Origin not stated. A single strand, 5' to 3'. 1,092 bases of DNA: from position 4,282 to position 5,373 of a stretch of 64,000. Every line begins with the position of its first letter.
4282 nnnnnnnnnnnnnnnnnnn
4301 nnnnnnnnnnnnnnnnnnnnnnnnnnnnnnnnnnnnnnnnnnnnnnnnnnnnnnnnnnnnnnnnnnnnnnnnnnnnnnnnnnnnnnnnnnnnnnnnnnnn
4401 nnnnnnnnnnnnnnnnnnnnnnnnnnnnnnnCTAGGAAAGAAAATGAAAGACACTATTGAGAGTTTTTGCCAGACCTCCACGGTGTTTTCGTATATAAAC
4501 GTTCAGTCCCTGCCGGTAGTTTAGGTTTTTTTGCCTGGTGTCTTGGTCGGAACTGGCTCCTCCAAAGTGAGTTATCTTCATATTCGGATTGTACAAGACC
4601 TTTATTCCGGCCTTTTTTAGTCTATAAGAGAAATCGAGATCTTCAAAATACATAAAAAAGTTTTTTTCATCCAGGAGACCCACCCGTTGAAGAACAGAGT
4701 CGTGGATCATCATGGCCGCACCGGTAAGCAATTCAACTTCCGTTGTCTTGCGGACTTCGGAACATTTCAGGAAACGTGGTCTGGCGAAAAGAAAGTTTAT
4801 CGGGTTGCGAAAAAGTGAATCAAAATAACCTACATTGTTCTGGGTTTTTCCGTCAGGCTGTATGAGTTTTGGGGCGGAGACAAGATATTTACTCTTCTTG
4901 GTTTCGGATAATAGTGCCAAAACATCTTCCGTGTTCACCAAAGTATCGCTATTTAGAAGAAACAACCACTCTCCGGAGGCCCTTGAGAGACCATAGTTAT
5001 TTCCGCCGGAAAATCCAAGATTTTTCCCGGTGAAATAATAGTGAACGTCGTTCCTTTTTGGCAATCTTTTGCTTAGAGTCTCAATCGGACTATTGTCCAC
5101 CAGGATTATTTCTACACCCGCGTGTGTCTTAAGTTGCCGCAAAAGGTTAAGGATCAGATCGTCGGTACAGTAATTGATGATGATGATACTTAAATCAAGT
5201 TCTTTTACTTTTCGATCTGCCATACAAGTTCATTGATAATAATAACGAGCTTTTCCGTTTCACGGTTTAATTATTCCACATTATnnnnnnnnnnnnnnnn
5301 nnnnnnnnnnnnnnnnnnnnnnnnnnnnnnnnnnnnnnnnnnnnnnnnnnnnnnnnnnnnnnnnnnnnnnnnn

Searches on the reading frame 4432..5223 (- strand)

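Call 41: search_protein_families(library=pfam, max_evalue=0.001, proteins=[window:4432-5223:-])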
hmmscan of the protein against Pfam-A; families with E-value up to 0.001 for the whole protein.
window:4432-5223:- (263 aa): 3 families
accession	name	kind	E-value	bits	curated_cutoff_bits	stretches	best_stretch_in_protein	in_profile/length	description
PF00535.33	Glycos_transf_2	-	3.5e-14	53.5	23.3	1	13-133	2-128/168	Glycosyl transferase family 2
PF13641.12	Glyco_tranf_2_3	-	9.2e-13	49.2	27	1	11-233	3-225/230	Glycosyltransferase like family 2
PF13632.12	Glyco_trans_2_3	-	7.1e-07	29.7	27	1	86-240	1-143/198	Glycosyl transferase family group 2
